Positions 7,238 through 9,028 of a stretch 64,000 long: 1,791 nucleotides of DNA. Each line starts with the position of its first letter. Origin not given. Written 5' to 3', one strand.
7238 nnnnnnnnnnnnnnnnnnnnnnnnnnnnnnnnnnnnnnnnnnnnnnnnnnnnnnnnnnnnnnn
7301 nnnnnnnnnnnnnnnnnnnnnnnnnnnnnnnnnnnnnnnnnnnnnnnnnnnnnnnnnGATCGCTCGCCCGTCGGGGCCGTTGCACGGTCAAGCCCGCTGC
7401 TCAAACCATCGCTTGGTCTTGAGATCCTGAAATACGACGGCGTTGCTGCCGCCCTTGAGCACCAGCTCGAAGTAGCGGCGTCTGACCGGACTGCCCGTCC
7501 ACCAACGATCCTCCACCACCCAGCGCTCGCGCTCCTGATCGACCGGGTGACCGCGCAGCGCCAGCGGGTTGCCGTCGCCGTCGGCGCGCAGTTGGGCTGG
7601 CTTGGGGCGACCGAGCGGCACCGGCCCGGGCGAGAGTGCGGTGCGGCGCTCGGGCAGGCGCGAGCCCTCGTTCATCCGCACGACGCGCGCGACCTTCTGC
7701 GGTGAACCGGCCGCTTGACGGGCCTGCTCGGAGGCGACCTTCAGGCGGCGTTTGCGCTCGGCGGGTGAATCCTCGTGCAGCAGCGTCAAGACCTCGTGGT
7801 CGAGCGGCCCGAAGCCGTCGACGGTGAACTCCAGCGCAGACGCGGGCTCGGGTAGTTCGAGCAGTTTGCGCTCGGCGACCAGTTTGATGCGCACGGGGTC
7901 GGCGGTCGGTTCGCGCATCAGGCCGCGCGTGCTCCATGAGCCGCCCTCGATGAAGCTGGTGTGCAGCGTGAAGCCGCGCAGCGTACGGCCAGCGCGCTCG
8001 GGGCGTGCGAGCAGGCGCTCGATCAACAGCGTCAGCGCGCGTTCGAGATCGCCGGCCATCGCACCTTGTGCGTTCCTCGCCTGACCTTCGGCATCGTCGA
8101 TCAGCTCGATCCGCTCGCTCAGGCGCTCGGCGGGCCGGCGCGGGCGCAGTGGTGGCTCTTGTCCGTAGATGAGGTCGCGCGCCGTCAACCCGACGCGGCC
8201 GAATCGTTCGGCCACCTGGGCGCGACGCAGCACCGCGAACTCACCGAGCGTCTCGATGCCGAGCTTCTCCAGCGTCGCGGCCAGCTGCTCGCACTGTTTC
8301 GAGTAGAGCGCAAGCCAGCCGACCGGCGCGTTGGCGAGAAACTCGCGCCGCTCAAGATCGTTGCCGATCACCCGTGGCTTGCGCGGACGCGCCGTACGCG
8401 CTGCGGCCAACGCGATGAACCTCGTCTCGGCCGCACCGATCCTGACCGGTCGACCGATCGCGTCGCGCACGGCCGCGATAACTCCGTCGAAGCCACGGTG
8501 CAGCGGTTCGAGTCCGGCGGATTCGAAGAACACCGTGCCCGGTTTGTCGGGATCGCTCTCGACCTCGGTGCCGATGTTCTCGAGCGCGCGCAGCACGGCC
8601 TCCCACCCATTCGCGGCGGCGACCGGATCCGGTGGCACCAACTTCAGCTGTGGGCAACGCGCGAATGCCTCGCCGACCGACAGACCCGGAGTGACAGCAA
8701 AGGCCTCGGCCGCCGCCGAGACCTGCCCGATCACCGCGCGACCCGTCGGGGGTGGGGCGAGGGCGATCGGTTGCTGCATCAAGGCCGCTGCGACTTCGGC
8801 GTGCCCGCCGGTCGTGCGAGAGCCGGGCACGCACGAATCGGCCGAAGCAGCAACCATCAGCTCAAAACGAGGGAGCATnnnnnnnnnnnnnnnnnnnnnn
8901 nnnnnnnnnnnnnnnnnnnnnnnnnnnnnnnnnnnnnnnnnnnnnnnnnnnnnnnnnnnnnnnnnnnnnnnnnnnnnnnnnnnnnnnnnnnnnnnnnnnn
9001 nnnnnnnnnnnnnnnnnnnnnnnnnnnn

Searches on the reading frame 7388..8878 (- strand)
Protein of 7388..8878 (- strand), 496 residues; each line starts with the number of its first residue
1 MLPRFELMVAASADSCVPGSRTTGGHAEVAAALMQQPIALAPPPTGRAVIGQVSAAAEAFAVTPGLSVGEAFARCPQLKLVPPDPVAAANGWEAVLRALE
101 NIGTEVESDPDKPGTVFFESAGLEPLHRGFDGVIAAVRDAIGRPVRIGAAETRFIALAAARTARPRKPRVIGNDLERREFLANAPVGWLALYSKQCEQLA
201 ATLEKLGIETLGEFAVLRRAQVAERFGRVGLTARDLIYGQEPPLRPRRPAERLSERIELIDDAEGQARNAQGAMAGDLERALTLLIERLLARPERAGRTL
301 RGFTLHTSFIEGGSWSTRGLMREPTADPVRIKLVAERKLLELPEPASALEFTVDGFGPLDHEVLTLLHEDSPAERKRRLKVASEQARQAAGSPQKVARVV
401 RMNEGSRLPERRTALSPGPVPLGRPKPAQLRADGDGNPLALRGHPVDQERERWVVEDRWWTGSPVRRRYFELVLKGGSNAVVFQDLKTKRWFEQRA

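Call 14: find_homologous_proteins(query=window:7391-8878:-, max_evalue=1e-20)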
Query window:7391-8878:- (496 aa): 936 proteins with E <= 1e-20 among 8000 candidates; the best 120 are listed.
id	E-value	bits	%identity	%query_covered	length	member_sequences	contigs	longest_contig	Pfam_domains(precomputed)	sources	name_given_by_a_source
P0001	0.0e+0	1023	94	100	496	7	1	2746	PF00817.26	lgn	-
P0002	2.0e-263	893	83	100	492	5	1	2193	PF00817.26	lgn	-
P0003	2.5e-252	856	80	100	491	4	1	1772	PF00817.26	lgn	-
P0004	5.6e-227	773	74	100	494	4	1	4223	PF00817.26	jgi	jgi:protein ImuB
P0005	4.3e-226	770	73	100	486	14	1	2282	PF00817.26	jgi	jgi:protein ImuB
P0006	6.1e-225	766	73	100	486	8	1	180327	PF00817.26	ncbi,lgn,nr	ncbi:MAG: hypothetical protein HYX29_10990 [Solirubrobacterales bacterium]|nr:hypothetical protein [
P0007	8.2e-224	762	73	100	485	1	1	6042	PF00817.26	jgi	jgi:protein ImuB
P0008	3.3e-222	757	72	100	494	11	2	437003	PF00817.26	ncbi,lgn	-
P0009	3.4e-221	754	73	100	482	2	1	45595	PF00817.26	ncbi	ncbi:MAG: DNA polymerase Y family protein [Solirubrobacterales bacterium]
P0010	6.7e-220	749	72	100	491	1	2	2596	PF00817.26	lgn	-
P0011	5.1e-219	746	74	94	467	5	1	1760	PF00817.26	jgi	jgi:protein ImuB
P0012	8.4e-218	742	72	100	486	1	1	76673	PF00817.26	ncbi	ncbi:MAG: hypothetical protein QM648_04115 [Solirubrobacterales bacterium]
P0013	1.6e-217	741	72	100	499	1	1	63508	PF00817.26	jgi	jgi:protein ImuB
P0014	1.0e-216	739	71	100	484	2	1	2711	PF11799.14,PF00817.26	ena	-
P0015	1.3e-215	735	70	100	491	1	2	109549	PF00817.26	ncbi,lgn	-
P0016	4.2e-215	733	73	93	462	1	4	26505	PF11799.14,PF00817.26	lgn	-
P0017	2.6e-213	728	74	93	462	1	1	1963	PF00817.26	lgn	-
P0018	3.3e-211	721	69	100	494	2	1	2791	PF00817.26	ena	-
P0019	8.3e-208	709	69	100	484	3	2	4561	PF11799.14,PF00817.26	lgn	-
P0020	9.9e-208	709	69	100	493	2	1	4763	PF00817.26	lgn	-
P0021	2.5e-206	705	69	100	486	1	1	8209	PF00817.26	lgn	-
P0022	6.0e-206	703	68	100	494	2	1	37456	PF00817.26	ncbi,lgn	-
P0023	2.0e-205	702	72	93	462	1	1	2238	PF00817.26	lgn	-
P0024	3.6e-205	701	67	100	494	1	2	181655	PF00817.26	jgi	jgi:protein ImuB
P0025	1.5e-202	692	67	100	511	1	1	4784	PF00817.26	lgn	-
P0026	1.1e-200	686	68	95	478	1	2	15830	PF00817.26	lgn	-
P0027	7.7e-197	673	66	100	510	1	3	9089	PF11799.14,PF00817.26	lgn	-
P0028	4.2e-196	671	65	100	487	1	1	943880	PF00817.26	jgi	jgi:protein ImuB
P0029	1.8e-195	669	64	100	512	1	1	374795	PF00817.26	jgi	jgi:protein ImuB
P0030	9.8e-194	663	65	100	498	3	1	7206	PF00817.26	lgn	-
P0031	5.0e-192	657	64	100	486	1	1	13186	PF00817.26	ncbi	-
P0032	3.1e-190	651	65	100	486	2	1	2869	PF00817.26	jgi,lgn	jgi:protein ImuB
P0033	4.4e-188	644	64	100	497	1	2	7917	PF00817.26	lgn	-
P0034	1.5e-182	626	64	94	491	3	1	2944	PF00817.26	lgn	-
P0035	2.1e-181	622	62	100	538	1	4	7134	PF00817.26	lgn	-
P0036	1.4e-177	610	57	100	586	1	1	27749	PF00817.26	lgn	-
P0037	1.7e-175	603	59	100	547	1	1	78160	PF00817.26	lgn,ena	-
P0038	9.0e-169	581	58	100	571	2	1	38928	PF00817.26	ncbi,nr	ncbi:MAG: hypothetical protein HZB14_03375 [Actinobacteria bacterium]|nr:hypothetical protein [Actin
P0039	2.9e-168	579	58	100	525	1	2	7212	PF00817.26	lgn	-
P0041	1.3e-140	488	53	100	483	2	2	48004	PF11799.14,PF00817.26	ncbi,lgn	-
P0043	9.6e-135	468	53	100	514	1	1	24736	PF11799.14,PF00817.26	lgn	-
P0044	5.9e-134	466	53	100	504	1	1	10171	PF11799.14,PF00817.26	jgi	jgi:protein ImuB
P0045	5.2e-127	443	50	100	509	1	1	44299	PF11799.14,PF00817.26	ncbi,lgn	-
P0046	1.9e-119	418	49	94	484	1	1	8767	PF00817.26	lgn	-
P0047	1.2e-117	412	47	100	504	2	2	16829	PF00817.26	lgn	-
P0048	1.7e-87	313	47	84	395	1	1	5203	PF00817.26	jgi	jgi:protein ImuB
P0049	8.2e-87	310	47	84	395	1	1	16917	PF00817.26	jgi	jgi:protein ImuB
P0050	9.3e-87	310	47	84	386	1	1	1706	PF00817.26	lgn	-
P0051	1.3e-86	310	47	84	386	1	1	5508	PF00817.26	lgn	-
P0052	2.1e-86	309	49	78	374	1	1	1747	PF00817.26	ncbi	-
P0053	2.6e-86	309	51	78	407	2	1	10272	PF11799.14,PF00817.26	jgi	-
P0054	3.7e-86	308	47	84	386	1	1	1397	PF00817.26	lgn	-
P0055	5.0e-86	308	47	84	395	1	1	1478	PF00817.26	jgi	-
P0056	5.8e-86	308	49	78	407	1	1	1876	PF00817.26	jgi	jgi:protein ImuB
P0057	7.6e-86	307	47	84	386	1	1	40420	PF00817.26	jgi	jgi:protein ImuB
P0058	7.6e-86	307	50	78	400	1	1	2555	PF00817.26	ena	-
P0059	8.2e-86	307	47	84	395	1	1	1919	PF00817.26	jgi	jgi:protein ImuB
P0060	1.4e-85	306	47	84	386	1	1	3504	PF00817.26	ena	-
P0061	1.5e-85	306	48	84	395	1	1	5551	PF00817.26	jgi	jgi:protein ImuB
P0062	1.5e-85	306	48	84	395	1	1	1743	PF00817.26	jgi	jgi:protein ImuB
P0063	1.6e-85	306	48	84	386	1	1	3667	PF00817.26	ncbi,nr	ncbi:MAG: protein ImuB [Solirubrobacteraceae bacterium]|nr:protein ImuB [Solirubrobacteraceae bacter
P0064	2.1e-85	306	47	84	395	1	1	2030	PF00817.26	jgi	jgi:nucleotidyltransferase/DNA polymerase involved in DNA repair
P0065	2.1e-85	306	47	84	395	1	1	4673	PF00817.26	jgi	jgi:protein ImuB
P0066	2.3e-85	306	47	84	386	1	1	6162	PF00817.26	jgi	jgi:protein ImuB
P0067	2.4e-85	306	47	84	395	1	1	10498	PF00817.26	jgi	jgi:protein ImuB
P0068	3.8e-85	305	47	84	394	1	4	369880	PF00817.26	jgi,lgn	jgi:protein ImuB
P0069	4.3e-85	305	47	84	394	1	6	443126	PF00817.26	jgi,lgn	jgi:protein ImuB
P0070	4.5e-85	305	48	78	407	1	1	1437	PF00817.26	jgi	jgi:protein ImuB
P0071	4.8e-85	305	47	84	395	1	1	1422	PF00817.26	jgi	jgi:protein ImuB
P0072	6.6e-85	304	47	84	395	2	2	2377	PF00817.26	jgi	jgi:protein ImuB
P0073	7.1e-85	304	46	84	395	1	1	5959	PF00817.26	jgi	jgi:protein ImuB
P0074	7.5e-85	304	47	84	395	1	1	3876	PF00817.26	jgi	jgi:protein ImuB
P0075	7.8e-85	304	48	78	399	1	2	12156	PF00817.26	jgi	jgi:protein ImuB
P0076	1.1e-84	303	48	78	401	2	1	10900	PF11799.14,PF00817.26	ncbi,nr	ncbi:MAG: DNA polymerase Y family protein [Thermoleophilaceae bacterium]|nr:DNA polymerase Y family 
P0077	1.1e-84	303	46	84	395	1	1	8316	PF00817.26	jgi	jgi:protein ImuB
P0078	1.1e-84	303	46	84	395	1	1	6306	PF00817.26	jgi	jgi:protein ImuB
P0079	1.2e-84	303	47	84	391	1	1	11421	PF00817.26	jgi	jgi:protein ImuB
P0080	1.4e-84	303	46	84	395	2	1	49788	PF00817.26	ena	-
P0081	1.4e-84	303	46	84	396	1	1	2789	PF00817.26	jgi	jgi:protein ImuB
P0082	1.5e-84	303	49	78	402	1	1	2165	PF11799.14,PF00817.26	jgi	jgi:nucleotidyltransferase/DNA polymerase involved in DNA repair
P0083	1.9e-84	303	48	84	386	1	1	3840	PF00817.26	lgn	-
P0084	2.0e-84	303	48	84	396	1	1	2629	PF00817.26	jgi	jgi:protein ImuB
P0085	2.0e-84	303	47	78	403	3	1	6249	PF00817.26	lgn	-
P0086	2.7e-84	302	47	84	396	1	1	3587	PF00817.26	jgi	jgi:protein ImuB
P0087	5.0e-84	301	48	78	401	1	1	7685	PF00817.26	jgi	jgi:protein ImuB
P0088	5.2e-84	301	47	84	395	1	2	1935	PF00817.26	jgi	jgi:protein ImuB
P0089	6.9e-84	301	47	84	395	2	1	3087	PF00817.26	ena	-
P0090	1.0e-83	300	47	78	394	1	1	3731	PF11799.14,PF00817.26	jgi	jgi:protein ImuB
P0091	1.1e-83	300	48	79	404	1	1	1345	PF11799.14,PF00817.26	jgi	-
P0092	1.2e-83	300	47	84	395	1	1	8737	PF00817.26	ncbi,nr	ncbi:MAG: protein ImuB [Solirubrobacteraceae bacterium]|nr:protein ImuB [Solirubrobacteraceae bacter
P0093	1.5e-83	300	47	84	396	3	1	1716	PF00817.26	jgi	jgi:protein ImuB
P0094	1.7e-83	300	47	84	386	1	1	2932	PF00817.26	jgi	jgi:protein ImuB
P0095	1.7e-83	299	46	84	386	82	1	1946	PF00817.26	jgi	-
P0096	1.9e-83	299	48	84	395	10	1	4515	PF00817.26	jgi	jgi:protein ImuB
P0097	1.9e-83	299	46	84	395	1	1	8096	PF00817.26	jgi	jgi:protein ImuB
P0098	2.1e-83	299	48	78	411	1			PF00817.26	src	-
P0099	2.6e-83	299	48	78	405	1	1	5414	PF00817.26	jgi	jgi:protein ImuB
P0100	3.2e-83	299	48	78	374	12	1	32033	PF00817.26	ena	-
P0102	4.0e-83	298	47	84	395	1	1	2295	PF00817.26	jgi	jgi:nucleotidyltransferase/DNA polymerase involved in DNA repair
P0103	4.7e-83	298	48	78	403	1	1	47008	PF00817.26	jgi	jgi:protein ImuB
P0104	4.8e-83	298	47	84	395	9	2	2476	PF00817.26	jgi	jgi:protein ImuB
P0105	5.0e-83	298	47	84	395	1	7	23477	PF00817.26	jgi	jgi:protein ImuB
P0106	5.4e-83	298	46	84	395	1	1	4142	PF11799.14,PF00817.26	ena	-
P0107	5.6e-83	298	49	78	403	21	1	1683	PF00817.26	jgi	jgi:protein ImuB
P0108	6.8e-83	297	48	78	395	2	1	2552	PF00817.26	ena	-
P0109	6.9e-83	297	48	78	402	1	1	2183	PF00817.26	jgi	jgi:protein ImuB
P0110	6.9e-83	297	48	78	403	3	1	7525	PF00817.26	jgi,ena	jgi:protein ImuB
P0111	7.2e-83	297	46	84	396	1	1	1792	PF00817.26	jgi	jgi:protein ImuB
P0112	8.7e-83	297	45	84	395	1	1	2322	PF00817.26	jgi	jgi:protein ImuB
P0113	9.3e-83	297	47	84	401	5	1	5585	PF00817.26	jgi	jgi:nucleotidyltransferase/DNA polymerase involved in DNA repair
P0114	1.0e-82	297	48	84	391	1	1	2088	PF00817.26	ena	-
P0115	1.0e-82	297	47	75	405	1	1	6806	PF00817.26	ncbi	ncbi:MAG: hypothetical protein ACJ77M_13290 [Thermoleophilaceae bacterium]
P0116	1.1e-82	297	46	84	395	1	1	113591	PF00817.26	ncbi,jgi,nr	ncbi:MAG TPA: hypothetical protein VD790_05880 [Thermoleophilaceae bacterium]|nr:hypothetical protei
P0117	1.2e-82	297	47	84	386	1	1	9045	PF00817.26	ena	-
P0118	1.3e-82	297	48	78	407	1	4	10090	PF00817.26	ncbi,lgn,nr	ncbi:MAG: hypothetical protein IRZ21_11250 [Thermoleophilaceae bacterium]|nr:hypothetical protein [T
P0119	1.4e-82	296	48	78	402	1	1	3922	PF00817.26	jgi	jgi:protein ImuB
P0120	1.4e-82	296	46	84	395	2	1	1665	PF00817.26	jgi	jgi:protein ImuB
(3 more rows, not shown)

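Call 18: find_encoding_contigs(protein=P0001, flank=4000, max_places=6)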
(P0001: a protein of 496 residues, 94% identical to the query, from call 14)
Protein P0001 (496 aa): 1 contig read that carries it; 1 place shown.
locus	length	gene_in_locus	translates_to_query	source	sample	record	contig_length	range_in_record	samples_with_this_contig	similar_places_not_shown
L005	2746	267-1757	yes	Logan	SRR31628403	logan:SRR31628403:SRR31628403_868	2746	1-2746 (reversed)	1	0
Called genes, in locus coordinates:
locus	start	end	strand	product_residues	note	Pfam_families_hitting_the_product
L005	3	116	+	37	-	?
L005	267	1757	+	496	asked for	PF00817:IMS (weak)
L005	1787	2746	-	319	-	?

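Call 19: find_encoding_contigs(protein=P0008, flank=4000, max_places=4)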
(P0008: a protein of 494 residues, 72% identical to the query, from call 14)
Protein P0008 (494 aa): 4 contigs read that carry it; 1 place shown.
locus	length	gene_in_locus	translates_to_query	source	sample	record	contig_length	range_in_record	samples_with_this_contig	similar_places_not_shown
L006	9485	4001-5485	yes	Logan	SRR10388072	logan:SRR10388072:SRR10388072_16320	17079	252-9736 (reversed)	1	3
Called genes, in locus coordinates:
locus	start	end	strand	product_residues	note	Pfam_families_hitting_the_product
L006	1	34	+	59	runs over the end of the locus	PF00301:Rubredoxin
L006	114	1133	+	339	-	PF00487:FA_desaturase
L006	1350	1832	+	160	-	-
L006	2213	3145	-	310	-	PF12760:Zn_ribbon_IS1595, PF12762:DDE_Tnp_IS1595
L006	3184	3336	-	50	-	-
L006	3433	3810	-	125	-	-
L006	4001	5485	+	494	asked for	PF00817:IMS (weak)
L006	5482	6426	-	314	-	PF01545:Cation_efflux, PF16916:ZT_dimer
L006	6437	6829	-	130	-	PF02661:Fic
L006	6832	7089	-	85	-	PF04014:MazE_antitoxin (weak)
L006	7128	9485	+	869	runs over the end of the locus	?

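Call 20: find_encoding_contigs(protein=P0006, flank=4000, max_places=4)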
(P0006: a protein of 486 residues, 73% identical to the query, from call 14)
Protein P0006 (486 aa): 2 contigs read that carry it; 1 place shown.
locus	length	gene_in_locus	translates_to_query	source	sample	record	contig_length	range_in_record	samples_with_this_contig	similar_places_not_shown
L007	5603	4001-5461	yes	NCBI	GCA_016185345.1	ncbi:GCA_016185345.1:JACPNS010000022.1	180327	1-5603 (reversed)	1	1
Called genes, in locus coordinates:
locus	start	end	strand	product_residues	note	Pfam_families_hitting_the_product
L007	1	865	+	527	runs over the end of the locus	PF00149:Metallophos (weak)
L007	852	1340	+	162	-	PF10604:Polyketide_cyc2 (weak)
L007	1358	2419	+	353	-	PF01757:Acyl_transf_3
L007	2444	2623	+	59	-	PF00301:Rubredoxin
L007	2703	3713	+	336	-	PF00487:FA_desaturase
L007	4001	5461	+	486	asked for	PF00817:IMS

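Call 37: find_encoding_contigs(protein=P0002, flank=3000, max_places=6)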
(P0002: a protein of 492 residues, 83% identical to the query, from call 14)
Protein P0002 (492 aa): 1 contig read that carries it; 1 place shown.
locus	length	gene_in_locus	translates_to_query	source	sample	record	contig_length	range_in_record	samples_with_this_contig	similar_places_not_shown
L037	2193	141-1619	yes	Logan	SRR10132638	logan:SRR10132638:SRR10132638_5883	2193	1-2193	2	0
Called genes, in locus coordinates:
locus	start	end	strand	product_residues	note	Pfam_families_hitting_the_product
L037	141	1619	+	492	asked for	PF00817:IMS (weak)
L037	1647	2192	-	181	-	?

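Call 38: find_encoding_contigs(protein=P0003, flank=3000, max_places=6)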
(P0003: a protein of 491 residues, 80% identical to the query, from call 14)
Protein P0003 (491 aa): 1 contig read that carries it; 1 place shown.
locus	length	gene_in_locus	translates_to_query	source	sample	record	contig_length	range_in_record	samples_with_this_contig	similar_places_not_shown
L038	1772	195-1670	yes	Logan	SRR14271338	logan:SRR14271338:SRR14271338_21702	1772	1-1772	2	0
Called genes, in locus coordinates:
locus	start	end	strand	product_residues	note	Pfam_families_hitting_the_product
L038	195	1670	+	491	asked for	PF00817:IMS (weak)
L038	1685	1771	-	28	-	?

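Call 39: find_encoding_contigs(protein=P0004, flank=3000, max_places=6)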
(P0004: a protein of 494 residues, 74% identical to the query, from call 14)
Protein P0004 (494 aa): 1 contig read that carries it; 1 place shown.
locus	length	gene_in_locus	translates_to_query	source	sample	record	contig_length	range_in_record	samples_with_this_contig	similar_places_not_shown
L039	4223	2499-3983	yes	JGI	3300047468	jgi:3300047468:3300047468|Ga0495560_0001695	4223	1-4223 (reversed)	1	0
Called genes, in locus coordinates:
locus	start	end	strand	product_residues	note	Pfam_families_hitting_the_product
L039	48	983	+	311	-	PF01757:Acyl_transf_3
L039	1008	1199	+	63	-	PF00301:Rubredoxin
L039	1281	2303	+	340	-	PF00487:FA_desaturase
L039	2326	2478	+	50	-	-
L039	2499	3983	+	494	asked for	PF00817:IMS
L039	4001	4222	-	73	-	?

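Call 41: find_encoding_contigs(protein=window:7388-8878:-, flank=3000, max_places=10)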
Protein window:7388-8878:- (496 aa): 3 contigs read that carry it; 1 place shown.
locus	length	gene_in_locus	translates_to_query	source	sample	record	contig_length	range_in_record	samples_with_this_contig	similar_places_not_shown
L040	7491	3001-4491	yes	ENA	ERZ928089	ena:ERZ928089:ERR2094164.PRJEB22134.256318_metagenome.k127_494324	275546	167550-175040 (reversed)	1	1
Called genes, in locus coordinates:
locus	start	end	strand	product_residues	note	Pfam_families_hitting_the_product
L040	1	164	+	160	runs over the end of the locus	PF10604:Polyketide_cyc2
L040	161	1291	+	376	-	PF01757:Acyl_transf_3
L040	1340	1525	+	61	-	PF00301:Rubredoxin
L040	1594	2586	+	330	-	PF00487:FA_desaturase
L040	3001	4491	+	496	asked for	PF00817:IMS (weak)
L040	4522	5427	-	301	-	PF01545:Cation_efflux, PF16916:ZT_dimer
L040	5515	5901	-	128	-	PF02661:Fic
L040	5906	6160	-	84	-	PF04014:MazE_antitoxin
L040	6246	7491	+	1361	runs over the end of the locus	-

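Call 42: list_cluster_members(proteins=[P0001, P0002, P0003])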
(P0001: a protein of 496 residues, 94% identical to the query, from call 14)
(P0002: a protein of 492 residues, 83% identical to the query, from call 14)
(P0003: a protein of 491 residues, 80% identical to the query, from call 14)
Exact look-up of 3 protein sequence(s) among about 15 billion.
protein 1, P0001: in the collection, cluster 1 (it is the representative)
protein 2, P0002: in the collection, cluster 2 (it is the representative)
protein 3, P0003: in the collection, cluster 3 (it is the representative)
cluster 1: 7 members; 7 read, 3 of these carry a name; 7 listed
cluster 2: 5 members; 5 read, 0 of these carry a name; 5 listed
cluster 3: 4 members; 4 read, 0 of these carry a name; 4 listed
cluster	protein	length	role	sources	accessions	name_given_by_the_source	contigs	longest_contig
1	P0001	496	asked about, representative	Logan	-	-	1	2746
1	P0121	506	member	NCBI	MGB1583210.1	MAG: DNA polymerase Y family protein [Solirubrobacterales bacterium]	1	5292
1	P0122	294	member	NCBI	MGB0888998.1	MAG: hypothetical protein ACPGWS_01825, partial [Solirubrobacterales bacterium]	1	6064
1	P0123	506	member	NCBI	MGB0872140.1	MAG: DNA polymerase Y family protein [Solirubrobacterales bacterium]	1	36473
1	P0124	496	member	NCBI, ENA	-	-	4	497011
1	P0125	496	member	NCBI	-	-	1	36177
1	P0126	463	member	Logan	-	-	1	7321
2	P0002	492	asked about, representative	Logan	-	-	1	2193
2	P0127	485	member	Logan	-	-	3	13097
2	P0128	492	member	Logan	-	-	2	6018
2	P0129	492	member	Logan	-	-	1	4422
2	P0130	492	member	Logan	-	-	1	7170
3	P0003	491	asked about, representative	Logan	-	-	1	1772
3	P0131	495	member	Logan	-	-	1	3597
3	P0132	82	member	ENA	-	-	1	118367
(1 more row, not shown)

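Call 48: find_encoding_contigs(protein=P0127, flank=3000, max_places=5)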
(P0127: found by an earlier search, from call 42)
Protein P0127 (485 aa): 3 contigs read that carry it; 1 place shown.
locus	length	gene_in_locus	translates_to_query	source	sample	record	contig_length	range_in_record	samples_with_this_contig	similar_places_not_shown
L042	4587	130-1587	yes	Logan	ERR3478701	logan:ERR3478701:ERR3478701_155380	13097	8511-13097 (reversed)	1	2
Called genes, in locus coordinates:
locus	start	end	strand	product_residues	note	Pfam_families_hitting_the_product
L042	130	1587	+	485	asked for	PF00817:IMS (weak)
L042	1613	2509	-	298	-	PF01545:Cation_efflux, PF16916:ZT_dimer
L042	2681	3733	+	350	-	-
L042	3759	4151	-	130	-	PF02661:Fic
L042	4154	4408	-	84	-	PF04014:MazE_antitoxin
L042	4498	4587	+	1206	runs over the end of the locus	PF02811:PHP, PF07733:DNA_pol3_alpha, PF17657:DNA_pol3_finger, PF14579:HHH_6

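Call 49: find_encoding_contigs(protein=P0131, flank=3000, max_places=5)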
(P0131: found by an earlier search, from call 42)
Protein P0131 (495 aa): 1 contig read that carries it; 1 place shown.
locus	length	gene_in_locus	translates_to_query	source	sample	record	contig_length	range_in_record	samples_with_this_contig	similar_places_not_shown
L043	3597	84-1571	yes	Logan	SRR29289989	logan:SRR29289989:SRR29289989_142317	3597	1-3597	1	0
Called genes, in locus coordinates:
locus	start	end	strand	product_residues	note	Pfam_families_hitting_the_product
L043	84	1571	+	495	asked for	PF00817:IMS (faint)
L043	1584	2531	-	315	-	PF01545:Cation_efflux, PF16916:ZT_dimer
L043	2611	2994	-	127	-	PF02661:Fic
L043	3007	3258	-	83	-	PF04014:MazE_antitoxin (weak)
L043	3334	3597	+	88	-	?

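Call 55: find_encoding_contigs(protein=P0123, flank=4000, max_places=5)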
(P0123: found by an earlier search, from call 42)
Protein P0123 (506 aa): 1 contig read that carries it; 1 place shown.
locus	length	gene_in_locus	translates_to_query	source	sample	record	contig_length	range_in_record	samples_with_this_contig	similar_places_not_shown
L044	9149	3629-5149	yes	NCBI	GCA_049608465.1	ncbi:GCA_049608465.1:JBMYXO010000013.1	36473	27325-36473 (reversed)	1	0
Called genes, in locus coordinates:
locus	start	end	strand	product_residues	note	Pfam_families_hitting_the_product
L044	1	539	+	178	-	?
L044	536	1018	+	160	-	PF10604:Polyketide_cyc2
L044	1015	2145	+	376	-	PF01757:Acyl_transf_3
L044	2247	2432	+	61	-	PF00301:Rubredoxin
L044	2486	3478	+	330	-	PF00487:FA_desaturase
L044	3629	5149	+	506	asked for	PF00817:IMS (weak)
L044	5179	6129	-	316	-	PF01545:Cation_efflux, PF16916:ZT_dimer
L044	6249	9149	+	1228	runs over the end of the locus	PF02811:PHP, PF07733:DNA_pol3_alpha, PF17657:DNA_pol3_finger, PF14579:HHH_6, PF01336:tRNA_anti-codon (weak)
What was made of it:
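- Tried and rejected: No relative has imuA' there (calls 19, 20, 39, 41, 55).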
